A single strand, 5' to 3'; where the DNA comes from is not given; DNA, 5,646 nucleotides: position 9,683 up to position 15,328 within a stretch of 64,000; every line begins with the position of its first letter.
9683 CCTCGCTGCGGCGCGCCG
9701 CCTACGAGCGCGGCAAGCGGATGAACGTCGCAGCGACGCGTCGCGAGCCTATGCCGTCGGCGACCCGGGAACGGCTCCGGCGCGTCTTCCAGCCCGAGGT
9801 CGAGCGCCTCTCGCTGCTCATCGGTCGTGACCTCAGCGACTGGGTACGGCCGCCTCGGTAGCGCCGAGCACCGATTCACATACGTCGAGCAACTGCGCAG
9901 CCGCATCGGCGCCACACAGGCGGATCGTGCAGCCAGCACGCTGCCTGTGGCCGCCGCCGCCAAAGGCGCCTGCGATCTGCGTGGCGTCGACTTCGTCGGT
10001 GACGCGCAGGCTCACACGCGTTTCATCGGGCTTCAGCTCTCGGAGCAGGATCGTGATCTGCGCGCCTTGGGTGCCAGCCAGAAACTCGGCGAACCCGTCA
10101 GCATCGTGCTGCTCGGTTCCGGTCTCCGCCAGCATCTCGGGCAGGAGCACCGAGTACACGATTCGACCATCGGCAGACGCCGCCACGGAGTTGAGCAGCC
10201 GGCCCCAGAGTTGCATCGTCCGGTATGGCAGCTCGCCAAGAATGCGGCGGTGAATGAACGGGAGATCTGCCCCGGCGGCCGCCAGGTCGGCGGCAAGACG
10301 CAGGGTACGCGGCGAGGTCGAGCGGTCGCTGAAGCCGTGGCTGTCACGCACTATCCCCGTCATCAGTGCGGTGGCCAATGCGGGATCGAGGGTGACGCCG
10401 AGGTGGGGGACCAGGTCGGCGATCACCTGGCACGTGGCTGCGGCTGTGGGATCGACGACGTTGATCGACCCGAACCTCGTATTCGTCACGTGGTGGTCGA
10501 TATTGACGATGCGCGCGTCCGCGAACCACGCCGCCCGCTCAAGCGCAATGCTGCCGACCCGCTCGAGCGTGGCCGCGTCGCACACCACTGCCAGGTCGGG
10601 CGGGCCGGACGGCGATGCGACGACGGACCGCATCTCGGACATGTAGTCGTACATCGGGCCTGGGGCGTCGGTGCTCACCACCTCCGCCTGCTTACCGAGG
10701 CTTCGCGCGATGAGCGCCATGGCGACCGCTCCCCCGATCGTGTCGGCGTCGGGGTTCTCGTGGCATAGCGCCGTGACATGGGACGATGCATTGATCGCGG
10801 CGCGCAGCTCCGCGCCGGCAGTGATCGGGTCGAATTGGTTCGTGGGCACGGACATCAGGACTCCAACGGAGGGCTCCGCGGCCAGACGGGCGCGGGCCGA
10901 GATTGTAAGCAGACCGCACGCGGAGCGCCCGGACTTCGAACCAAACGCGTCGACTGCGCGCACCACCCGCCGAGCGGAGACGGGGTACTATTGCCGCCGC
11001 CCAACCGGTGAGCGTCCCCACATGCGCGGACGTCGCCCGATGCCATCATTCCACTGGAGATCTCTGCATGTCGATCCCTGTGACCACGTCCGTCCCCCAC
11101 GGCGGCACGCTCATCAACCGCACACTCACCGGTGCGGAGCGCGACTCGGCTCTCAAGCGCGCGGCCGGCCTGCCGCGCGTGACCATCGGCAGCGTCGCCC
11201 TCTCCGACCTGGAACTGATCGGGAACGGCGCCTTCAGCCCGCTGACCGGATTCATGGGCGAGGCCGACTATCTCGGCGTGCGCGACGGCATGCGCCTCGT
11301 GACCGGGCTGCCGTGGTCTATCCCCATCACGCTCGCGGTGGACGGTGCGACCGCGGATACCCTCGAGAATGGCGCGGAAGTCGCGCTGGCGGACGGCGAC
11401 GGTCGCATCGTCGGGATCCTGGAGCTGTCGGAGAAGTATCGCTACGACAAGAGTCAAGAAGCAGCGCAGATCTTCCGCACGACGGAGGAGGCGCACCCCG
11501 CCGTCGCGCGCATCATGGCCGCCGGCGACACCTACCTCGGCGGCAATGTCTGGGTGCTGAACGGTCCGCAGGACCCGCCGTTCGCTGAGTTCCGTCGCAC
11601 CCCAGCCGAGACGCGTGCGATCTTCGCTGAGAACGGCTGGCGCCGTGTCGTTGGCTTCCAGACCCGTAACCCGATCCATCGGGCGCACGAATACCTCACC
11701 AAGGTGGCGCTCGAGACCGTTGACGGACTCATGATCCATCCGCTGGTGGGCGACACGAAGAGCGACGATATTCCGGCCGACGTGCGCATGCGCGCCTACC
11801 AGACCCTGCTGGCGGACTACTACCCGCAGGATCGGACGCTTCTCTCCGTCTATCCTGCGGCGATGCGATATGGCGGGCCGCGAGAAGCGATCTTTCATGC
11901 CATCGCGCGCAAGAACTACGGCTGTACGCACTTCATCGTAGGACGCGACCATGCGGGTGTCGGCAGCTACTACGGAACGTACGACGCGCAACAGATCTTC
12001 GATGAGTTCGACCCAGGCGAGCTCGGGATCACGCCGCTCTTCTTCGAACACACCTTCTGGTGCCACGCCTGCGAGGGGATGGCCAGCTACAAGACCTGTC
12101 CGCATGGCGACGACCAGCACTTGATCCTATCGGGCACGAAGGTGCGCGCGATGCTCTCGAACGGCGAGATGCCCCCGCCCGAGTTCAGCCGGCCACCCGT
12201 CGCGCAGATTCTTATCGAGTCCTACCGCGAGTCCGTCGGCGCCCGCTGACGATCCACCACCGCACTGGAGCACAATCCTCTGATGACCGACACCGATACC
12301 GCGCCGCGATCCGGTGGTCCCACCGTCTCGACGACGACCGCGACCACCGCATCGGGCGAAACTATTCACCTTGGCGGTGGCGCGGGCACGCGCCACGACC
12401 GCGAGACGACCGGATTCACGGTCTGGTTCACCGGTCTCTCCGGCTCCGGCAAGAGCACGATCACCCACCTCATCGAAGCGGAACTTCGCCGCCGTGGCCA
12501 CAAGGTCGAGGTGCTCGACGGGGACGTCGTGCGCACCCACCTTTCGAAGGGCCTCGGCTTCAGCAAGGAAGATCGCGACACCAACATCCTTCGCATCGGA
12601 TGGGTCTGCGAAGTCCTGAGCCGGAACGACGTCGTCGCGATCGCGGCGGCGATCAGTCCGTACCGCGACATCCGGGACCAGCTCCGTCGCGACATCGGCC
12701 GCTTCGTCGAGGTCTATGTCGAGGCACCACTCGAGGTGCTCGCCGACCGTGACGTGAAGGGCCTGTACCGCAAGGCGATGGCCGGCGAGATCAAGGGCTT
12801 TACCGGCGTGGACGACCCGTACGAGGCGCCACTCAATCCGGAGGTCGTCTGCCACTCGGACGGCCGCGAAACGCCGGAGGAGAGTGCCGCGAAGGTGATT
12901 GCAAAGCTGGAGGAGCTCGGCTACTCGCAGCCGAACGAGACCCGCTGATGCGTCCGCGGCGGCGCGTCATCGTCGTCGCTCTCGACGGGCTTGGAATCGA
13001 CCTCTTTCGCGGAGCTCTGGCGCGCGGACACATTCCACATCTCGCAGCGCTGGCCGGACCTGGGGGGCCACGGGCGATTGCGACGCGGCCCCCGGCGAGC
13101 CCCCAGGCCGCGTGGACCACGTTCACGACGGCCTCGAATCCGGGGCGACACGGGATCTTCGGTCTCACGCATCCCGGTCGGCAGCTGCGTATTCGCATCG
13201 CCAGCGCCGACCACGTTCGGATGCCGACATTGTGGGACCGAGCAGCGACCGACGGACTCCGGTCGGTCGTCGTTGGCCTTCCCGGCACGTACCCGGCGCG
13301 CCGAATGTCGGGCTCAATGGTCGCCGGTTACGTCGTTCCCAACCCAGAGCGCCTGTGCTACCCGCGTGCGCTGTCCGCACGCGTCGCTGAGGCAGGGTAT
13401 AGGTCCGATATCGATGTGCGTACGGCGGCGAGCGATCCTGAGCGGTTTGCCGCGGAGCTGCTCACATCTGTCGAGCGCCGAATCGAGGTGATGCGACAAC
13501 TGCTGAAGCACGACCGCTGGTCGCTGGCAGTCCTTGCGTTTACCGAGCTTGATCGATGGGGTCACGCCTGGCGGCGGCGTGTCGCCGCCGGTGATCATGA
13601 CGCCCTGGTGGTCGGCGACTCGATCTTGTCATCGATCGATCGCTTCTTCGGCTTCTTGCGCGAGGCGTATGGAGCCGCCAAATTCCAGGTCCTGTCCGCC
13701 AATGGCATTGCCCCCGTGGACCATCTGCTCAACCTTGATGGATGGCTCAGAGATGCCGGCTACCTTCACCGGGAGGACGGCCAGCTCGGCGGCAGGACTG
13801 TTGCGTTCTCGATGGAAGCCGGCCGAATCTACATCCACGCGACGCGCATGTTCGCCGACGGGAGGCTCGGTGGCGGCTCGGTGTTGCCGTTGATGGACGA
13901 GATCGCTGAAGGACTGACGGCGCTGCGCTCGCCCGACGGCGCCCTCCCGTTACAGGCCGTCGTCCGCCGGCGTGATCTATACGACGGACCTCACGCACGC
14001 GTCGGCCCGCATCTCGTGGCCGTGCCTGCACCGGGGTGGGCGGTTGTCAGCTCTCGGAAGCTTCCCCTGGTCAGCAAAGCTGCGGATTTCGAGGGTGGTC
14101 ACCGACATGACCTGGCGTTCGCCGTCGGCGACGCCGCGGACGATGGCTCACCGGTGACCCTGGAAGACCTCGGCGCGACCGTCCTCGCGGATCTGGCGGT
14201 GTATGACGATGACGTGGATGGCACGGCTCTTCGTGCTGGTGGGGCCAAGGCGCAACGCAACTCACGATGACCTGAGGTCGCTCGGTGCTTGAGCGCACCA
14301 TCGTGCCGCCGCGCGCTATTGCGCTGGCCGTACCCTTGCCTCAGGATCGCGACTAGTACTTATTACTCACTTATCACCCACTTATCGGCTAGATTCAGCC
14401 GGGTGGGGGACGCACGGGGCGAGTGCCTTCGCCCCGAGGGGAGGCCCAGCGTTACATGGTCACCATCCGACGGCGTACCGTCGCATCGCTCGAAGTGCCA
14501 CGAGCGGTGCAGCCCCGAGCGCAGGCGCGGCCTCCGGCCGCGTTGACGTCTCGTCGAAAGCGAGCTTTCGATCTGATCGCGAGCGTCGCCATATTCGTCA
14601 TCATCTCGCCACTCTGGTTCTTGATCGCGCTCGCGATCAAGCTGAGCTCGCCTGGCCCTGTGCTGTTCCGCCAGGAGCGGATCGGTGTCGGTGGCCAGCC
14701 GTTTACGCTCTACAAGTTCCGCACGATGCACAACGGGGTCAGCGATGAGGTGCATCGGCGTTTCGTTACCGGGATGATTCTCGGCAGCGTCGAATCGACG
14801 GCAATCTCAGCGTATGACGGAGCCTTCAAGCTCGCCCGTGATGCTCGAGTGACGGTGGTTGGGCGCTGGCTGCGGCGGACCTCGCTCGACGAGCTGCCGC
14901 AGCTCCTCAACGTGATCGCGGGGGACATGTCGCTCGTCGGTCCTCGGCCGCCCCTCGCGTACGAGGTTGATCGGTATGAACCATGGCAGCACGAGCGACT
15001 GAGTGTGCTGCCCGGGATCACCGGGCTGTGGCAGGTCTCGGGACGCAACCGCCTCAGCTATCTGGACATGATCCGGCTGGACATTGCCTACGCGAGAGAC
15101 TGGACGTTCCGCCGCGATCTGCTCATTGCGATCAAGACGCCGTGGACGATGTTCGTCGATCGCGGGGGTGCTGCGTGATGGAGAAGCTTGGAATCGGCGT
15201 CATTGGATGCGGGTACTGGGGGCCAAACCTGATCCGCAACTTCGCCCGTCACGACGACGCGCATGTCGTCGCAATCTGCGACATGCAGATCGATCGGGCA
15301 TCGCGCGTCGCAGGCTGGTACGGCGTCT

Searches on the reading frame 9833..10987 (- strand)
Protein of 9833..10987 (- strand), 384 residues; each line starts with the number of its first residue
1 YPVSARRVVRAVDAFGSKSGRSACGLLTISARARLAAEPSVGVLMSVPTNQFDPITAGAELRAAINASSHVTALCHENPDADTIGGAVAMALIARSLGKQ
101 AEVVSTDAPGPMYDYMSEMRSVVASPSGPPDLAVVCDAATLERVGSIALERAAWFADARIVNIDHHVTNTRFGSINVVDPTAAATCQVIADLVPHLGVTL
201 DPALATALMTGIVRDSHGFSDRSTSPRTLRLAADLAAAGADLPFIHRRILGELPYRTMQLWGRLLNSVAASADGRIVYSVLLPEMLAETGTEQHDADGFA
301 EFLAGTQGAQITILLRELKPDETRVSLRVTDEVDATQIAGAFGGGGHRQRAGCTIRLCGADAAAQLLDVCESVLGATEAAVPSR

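Call 8: search_protein_families(library=pfam, proteins=[window:9833-10987:-], max_evalue=0.001)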
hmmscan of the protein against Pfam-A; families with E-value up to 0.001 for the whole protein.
window:9833-10987:- (384 aa): 2 families
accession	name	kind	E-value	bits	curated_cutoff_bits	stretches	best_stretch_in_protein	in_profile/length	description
PF01368.27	DHH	-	1.5e-14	54.8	28.1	1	71-212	2-125/125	DHH family, N-terminal domain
PF02272.25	DHHA1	-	7.6e-10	39.6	25.9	1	275-374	3-100/102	DHHA1 domain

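Call 23: search_protein_families(library=ncbifam, proteins=[window:9833-10987:-], max_evalue=0.00001)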
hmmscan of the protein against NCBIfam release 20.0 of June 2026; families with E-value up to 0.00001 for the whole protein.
window:9833-10987:- (384 aa): 5 families
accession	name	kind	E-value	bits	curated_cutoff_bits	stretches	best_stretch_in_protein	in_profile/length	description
NF053633.1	OlncasPapPhNrnA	equivalog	4.1e-24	85.1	350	1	62-356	10-299/317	bifunctional oligoribonuclease/PAP phosphatase NrnA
NF003877.0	PRK05427.1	equivalog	2.7e-08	33.6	283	1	71-237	4-170/308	manganese-dependent inorganic pyrophosphatase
NF011446.0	PRK14869.2-2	equivalog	4.7e-07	28.6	601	0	163-237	345-417/576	putative manganese-dependent inorganic diphosphatase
NF011445.0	PRK14869.2-1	equivalog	4.7e-06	25.3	483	0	163-228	333-400/548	putative manganese-dependent inorganic diphosphatase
NF011110.0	PRK14538.1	equivalog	5.5e-06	24.8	707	0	158-241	470-556/838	putative bifunctional signaling protein/50S ribosomal protein L9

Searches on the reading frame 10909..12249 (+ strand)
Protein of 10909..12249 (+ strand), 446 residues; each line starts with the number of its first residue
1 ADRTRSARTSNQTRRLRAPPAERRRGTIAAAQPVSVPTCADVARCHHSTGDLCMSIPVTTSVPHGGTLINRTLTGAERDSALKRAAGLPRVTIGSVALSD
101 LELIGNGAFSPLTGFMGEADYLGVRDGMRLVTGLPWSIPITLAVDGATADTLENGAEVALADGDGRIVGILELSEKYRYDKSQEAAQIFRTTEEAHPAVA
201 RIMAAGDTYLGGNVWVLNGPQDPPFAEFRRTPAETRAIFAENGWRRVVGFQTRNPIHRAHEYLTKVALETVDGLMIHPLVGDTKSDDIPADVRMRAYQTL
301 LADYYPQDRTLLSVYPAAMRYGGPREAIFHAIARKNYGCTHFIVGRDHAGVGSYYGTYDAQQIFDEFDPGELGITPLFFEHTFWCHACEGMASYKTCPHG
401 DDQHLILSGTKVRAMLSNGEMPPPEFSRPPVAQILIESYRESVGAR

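Call 8: search_protein_families(library=pfam, proteins=[window:10909-12249:+], max_evalue=0.001)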
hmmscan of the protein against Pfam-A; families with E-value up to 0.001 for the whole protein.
window:10909-12249:+ (446 aa): 2 families
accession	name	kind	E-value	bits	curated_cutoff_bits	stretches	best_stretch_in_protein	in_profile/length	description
PF01747.23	ATP-sulfurylase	-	2.3e-99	331.5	24.3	1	227-437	2-211/212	ATP-sulfurylase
PF14306.12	PUA_2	-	1.8e-54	184.1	27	1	62-218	2-158/159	PUA-like domain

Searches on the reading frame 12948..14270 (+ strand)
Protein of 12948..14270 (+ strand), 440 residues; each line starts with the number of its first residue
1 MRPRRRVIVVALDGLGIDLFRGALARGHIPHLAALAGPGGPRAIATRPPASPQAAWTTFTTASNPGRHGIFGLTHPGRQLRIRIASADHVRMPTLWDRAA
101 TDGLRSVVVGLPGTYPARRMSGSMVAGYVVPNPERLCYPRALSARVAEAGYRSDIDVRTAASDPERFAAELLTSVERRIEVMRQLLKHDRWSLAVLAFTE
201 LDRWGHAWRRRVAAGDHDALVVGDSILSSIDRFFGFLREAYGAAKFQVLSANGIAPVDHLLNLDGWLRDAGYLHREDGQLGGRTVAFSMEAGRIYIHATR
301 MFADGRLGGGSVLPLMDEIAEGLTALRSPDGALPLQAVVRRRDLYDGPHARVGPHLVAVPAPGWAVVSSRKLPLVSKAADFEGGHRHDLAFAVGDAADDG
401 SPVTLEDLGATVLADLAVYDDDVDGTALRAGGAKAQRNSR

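Call 72: search_protein_families(library=pfam, proteins=[window:12948-14270:+], max_evalue=0.01)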
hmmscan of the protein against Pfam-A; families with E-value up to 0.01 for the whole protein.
window:12948-14270:+ (440 aa): 1 family
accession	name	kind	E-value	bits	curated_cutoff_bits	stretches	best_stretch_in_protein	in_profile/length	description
PF01663.27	Phosphodiest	-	1.1e-25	91.4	23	1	7-380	1-334/342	Type I phosphodiesterase / nucleotide pyrophosphatase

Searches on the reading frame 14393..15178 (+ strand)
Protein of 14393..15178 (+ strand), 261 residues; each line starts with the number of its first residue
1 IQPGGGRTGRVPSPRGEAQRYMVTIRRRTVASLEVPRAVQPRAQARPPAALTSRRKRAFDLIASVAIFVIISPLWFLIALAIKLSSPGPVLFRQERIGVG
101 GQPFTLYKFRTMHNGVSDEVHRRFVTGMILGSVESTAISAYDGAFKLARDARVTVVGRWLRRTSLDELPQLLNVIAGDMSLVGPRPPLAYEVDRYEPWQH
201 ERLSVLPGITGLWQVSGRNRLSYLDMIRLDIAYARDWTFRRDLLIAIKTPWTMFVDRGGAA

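Call 9: search_protein_families(library=pfam, proteins=[window:14393-15178:+], max_evalue=0.001)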
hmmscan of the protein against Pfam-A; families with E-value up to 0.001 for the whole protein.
window:14393-15178:+ (261 aa): 1 family
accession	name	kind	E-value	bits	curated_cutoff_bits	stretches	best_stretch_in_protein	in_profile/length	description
PF02397.22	Bac_transf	-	9.8e-62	208.1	27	1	56-254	1-178/179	Bacterial sugar transferase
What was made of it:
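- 14393..15178 (+): Small Bac_transf phosphoglycosyl transferase (initiating enzyme). Its stop overlaps the Gfo start by 1 nt. Pfam Bac_transf 9.8e-62 (call 9).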

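Call 23: search_protein_families(library=ncbifam, proteins=[window:14393-15178:+], max_evalue=0.00001)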
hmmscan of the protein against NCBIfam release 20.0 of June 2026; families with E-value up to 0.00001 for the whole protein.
window:14393-15178:+ (261 aa): 10 families
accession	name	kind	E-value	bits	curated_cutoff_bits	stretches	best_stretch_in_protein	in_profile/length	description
TIGR03025.1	EPS_sugtrans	subfamily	2.8e-79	267.4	295.55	1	45-258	247-443/445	exopolysaccharide biosynthesis polyprenyl glycosylphosphotransferase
TIGR03022.1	WbaP_sugtrans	subfamily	2.8e-65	221.4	403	1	55-259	258-454/456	undecaprenyl-phosphate galactose phosphotransferase WbaP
TIGR03023.1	WcaJ_sugtrans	equivalog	2.9e-63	214.7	410.75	2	146-257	331-450/453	undecaprenyl-phosphate glucose phosphotransferase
NF052601.1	undeca_RfbP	equivalog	2.3e-61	207.2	330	1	25-253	16-235/244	undecaprenyl-phosphate galactose phosphotransferase family protein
NF041877.1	EPS_EpsZ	equivalog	7.6e-58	196.2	800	1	56-255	266-454/459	exopolysaccharide biosynthesis polyisoprenyl-phosphate hexose-1-phosphate transferase EpsZ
NF011751.0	PRK15204.1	equivalog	2.6e-43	148.3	907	1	55-252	279-468/476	undecaprenyl-phosphate galactose phosphotransferase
TIGR03013.1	EpsB_2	subfamily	1.5e-41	142.9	393.35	2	147-258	324-441/443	TIGR03013 family XrtA/PEP-CTERM system glycosyltransferase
NF007518.0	PRK10124.1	equivalog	1.4e-37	129.5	684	2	149-257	345-461/464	undecaprenyl-phosphate glucose phosphotransferase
NF050817.1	PolSacchBiosHfsE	equivalog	3.1e-32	111.9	750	2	148-187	343-382/467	polysaccharide biosynthesis protein HfsE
NF045514.1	glycotran_HepC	equivalog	1.2e-25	90.1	140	1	49-186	110-211/220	heterocyst development glycosyltransferase HepC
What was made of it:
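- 14393..15178 (+): NCBIfam EPS_sugtrans 267 bits (call 23).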
